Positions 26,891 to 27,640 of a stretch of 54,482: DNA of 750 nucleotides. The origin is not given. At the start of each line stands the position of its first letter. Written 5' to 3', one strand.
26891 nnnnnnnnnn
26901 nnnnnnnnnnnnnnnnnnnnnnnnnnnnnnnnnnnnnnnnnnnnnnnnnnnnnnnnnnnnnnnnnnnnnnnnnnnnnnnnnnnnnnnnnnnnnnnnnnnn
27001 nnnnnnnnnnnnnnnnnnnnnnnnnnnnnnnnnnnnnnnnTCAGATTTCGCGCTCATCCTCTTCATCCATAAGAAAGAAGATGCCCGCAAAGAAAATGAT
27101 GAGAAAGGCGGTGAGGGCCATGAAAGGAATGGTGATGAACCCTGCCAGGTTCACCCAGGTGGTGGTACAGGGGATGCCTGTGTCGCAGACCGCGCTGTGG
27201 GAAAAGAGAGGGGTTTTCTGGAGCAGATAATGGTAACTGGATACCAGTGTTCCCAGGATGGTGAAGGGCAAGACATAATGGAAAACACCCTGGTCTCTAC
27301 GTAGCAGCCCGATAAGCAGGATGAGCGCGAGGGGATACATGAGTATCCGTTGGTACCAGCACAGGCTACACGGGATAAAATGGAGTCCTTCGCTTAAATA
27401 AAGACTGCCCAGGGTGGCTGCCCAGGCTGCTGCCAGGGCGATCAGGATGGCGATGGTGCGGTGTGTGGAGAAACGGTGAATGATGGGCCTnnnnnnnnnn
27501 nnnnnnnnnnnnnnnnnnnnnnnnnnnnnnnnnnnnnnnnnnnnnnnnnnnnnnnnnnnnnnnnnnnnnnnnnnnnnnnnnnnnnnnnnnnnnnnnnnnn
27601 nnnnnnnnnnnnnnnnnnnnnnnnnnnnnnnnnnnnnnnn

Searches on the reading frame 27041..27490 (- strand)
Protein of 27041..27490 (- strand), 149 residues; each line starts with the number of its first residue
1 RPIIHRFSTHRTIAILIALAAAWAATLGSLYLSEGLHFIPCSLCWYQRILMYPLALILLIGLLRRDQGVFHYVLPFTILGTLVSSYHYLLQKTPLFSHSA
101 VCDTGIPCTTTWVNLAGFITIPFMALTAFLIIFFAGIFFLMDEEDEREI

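Call 8: search_protein_families(library=pfam, proteins=[window:27041-27490:-])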
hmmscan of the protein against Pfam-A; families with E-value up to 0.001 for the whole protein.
window:27041-27490:- (149 aa): 1 family
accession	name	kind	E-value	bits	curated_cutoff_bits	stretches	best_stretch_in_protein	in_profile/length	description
PF02600.21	DsbB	-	1.4e-12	48.7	22.1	1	14-119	4-108/148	Disulfide bond formation protein DsbB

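Call 57: find_homologous_proteins(query=window:27041-27481:-, max_evalue=1e-10)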
Query window:27041-27481:- (146 aa): 3494 proteins with E <= 1e-10 among 3709 candidates; the best 120 are listed.
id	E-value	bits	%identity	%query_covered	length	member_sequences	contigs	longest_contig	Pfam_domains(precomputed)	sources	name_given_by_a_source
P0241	1.8e-64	234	77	97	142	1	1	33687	PF02600.22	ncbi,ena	-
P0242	5.9e-64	232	74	97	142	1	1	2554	PF02600.22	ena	-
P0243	1.3e-63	231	74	96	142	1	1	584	PF02600.22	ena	-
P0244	1.8e-63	231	73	97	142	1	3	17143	PF02600.22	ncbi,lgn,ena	-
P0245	2.3e-63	230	73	97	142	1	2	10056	PF02600.22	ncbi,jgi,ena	-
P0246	3.6e-62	227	71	99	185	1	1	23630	PF02600.22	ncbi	-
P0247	3.6e-61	223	76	93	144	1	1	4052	PF02600.22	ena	-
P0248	4.0e-61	223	74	82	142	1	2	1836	PF02600.22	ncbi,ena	-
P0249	4.0e-61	223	72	81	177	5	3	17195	PF02600.22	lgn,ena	-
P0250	3.4e-60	220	72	95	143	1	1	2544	PF02600.22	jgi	jgi:disulfide bond formation protein DsbB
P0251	6.8e-60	219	73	86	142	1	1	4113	PF02600.22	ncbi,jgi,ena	-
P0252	8.8e-60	219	68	99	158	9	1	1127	PF02600.22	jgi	jgi:disulfide bond formation protein DsbB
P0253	4.2e-59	217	74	90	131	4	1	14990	PF02600.22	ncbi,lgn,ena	-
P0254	1.7e-58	215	70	99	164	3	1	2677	PF02600.22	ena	-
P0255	3.1e-58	214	100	68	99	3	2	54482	-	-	-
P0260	3.4e-55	204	64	99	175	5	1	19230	PF02600.22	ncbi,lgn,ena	-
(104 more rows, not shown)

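Call 59: find_encoding_contigs(protein=P0260, flank=1500, max_places=1)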
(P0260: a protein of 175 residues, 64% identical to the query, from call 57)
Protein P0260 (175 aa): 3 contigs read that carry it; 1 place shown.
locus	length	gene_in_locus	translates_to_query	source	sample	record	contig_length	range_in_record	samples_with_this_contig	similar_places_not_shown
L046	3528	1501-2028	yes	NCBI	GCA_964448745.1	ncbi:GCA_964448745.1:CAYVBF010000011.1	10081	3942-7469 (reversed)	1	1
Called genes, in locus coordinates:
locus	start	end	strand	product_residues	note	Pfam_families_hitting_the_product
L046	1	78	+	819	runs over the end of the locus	-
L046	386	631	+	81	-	PF01176:eIF-1a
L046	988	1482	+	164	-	PF04073:tRNA_edit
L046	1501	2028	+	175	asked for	PF02600:DsbB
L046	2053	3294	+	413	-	PF17210:SdrD_B, PF13620:CarboxypepD_reg (faint)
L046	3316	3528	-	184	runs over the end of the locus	PF03602:Cons_hypoth95, PF05175:MTS, PF09445:Methyltransf_15 (weak)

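Call 60: find_encoding_contigs(protein=P0246, flank=1500, max_places=1)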
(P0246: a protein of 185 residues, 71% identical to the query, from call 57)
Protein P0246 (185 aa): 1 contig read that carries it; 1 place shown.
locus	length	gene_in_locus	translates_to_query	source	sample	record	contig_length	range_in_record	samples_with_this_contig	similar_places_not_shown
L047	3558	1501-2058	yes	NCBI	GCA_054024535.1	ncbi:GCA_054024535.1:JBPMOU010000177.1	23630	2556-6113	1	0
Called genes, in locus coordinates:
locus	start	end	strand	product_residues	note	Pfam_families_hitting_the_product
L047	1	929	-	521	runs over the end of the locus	PF01225:Mur_ligase, PF08245:Mur_ligase_M, PF02875:Mur_ligase_C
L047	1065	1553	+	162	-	PF04073:tRNA_edit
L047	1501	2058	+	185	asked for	PF02600:DsbB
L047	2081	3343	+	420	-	PF28006:HpsJ (faint), PF17210:SdrD_B, PF13620:CarboxypepD_reg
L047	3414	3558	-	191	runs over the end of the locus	PF03602:Cons_hypoth95, PF05175:MTS, PF10672:Methyltrans_SAM (faint)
